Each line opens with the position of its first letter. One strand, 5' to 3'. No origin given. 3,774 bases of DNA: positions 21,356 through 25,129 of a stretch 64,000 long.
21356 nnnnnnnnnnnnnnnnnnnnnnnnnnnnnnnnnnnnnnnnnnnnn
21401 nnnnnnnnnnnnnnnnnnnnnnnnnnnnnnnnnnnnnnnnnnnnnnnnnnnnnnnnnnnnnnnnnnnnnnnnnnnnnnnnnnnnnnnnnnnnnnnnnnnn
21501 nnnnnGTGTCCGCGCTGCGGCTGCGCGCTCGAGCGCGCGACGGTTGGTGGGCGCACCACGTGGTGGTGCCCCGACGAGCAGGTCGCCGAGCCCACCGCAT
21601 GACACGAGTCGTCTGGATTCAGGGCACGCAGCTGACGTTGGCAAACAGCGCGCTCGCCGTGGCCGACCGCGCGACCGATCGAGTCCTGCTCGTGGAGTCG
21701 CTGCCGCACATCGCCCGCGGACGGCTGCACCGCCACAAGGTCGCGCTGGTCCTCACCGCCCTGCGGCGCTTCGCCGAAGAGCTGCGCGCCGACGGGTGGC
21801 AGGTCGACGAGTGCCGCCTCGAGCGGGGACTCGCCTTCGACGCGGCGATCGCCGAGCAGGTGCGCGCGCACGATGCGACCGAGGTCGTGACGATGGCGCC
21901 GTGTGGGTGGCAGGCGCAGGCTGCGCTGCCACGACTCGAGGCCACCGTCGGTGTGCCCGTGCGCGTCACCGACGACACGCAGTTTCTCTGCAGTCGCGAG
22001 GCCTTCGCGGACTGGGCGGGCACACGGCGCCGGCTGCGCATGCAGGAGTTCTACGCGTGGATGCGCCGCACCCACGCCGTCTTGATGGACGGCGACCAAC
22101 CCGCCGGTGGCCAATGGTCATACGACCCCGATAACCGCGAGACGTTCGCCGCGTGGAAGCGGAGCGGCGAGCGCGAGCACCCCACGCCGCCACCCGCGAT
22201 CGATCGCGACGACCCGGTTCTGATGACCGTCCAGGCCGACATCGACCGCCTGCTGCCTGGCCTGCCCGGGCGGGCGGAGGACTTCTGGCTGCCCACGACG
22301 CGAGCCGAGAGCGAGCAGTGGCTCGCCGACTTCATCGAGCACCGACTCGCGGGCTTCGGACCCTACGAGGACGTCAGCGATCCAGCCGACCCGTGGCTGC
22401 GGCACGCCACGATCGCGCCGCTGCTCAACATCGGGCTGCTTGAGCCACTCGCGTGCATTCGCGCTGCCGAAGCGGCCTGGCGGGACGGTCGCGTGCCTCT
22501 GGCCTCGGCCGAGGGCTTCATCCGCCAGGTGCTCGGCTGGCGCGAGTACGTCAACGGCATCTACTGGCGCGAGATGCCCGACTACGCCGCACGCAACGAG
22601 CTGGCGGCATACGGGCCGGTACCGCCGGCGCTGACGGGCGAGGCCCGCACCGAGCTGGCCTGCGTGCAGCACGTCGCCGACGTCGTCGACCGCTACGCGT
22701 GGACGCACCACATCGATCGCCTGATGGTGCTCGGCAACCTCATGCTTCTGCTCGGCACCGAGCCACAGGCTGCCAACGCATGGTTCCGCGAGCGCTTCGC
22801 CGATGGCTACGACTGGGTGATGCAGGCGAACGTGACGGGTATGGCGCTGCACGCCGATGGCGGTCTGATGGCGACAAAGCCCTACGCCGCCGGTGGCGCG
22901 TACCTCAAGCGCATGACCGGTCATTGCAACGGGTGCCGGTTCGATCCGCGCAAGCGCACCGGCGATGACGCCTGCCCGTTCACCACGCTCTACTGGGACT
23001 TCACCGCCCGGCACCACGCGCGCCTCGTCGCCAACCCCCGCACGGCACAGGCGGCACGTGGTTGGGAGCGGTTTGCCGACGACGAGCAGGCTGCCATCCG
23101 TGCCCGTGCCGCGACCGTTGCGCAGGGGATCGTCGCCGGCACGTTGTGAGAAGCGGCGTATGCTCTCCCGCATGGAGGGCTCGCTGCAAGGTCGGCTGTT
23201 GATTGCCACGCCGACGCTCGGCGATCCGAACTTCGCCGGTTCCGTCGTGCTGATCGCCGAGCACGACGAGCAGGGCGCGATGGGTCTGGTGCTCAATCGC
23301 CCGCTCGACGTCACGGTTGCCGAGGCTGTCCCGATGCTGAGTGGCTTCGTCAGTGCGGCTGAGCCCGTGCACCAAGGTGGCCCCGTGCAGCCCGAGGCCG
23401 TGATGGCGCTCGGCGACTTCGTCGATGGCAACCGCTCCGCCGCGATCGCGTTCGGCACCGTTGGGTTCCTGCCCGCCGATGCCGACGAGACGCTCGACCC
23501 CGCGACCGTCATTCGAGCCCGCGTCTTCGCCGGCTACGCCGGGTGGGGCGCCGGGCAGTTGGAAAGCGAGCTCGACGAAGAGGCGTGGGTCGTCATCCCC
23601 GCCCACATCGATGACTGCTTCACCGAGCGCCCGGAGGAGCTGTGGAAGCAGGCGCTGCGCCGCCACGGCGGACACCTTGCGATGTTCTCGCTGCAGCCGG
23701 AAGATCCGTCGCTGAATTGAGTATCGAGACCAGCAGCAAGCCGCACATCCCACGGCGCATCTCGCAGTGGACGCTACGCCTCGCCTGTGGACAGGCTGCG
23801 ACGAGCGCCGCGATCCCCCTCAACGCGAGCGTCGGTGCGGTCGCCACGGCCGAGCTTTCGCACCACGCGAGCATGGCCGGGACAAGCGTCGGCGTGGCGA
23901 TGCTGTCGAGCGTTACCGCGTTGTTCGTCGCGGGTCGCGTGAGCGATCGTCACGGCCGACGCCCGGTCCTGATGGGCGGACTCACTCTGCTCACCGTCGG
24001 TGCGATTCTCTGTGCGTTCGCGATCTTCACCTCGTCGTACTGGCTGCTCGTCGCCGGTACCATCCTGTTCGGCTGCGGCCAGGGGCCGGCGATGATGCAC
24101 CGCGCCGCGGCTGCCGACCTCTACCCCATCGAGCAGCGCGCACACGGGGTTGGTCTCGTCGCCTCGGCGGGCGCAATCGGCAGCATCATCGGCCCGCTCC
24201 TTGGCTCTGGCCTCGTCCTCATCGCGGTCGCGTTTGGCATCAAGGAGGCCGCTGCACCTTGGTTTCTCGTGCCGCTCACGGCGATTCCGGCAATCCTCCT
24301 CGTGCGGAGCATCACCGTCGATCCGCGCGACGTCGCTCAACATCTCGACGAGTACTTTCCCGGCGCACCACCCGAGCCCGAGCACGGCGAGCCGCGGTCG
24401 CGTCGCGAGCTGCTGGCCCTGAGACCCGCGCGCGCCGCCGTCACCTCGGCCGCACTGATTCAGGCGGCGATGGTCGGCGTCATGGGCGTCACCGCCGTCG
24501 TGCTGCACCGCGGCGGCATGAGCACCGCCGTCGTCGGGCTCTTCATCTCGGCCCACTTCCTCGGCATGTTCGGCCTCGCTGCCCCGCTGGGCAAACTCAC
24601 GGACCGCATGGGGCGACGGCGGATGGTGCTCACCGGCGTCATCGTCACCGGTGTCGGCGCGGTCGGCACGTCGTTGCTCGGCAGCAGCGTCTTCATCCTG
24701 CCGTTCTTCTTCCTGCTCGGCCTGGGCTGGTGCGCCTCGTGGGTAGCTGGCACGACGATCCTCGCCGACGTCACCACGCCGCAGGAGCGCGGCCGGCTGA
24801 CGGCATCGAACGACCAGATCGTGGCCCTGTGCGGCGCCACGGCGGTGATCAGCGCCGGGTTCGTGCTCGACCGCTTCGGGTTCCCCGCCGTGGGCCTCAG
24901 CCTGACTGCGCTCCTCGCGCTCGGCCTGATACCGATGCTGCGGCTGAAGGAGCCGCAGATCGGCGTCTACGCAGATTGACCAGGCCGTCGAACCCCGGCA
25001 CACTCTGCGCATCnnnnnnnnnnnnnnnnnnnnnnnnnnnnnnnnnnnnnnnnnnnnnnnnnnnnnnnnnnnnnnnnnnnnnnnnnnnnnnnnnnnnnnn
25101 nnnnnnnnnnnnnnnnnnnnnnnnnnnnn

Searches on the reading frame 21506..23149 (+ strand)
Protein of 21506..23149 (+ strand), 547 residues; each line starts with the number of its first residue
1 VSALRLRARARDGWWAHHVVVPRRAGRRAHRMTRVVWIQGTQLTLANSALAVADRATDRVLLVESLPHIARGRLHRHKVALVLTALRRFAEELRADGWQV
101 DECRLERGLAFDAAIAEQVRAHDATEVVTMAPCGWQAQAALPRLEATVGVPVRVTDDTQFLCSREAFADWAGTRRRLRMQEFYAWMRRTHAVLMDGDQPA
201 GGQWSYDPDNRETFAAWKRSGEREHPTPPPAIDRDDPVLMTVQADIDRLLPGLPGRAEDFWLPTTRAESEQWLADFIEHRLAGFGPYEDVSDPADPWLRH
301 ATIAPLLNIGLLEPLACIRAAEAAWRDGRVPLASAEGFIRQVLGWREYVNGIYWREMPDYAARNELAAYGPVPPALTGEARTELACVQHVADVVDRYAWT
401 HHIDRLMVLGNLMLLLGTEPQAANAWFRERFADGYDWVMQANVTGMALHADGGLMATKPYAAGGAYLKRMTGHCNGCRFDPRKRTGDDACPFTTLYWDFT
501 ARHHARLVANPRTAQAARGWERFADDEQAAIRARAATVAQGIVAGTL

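Call 13: search_protein_families(library=pfam, proteins=[window:21506-23149:+], max_evalue=0.01)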
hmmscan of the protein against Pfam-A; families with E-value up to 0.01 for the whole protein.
window:21506-23149:+ (547 aa): 1 family
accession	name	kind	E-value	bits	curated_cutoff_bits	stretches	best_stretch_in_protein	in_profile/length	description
PF04244.19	DPRP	-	1e-52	179.6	22.1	1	36-261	1-223/224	Deoxyribodipyrimidine photo-lyase-related protein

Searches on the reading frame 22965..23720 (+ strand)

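Call 72: search_protein_families(library=pfam, proteins=[window:22965-23720:+], max_evalue=0.001)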
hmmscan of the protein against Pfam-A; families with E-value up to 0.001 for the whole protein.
window:22965-23720:+ (251 aa): 1 family
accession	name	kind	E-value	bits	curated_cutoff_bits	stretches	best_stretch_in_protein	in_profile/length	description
PF02622.21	DUF179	-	2.1e-38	132.2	27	1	83-235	1-157/157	AlgH-like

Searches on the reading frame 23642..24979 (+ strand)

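Call 13: search_protein_families(library=pfam, proteins=[window:23642-24979:+], max_evalue=0.01)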
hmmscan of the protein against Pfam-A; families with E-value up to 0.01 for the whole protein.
window:23642-24979:+ (445 aa): 5 families
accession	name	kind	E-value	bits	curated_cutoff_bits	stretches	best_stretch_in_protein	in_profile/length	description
PF07690.21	MFS_1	-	5.3e-40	137.8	33.4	2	67-279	22-220/347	Major Facilitator Superfamily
PF00083.30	Sugar_tr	-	4.1e-11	42.9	22.3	2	75-184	44-154/452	Sugar (and other) transporter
PF12832.13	MFS_1_like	-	3.1e-07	30.2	25.2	2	262-411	212-364/373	MFS_1 like family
PF06609.19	TRI12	-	4.7e-05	22.5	23.2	1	90-192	91-190/599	Fungal trichothecene efflux pump (TRI12)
PF05977.19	MFS_3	-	0.0055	15.6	27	0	86-434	48-392/524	Transmembrane secretion effector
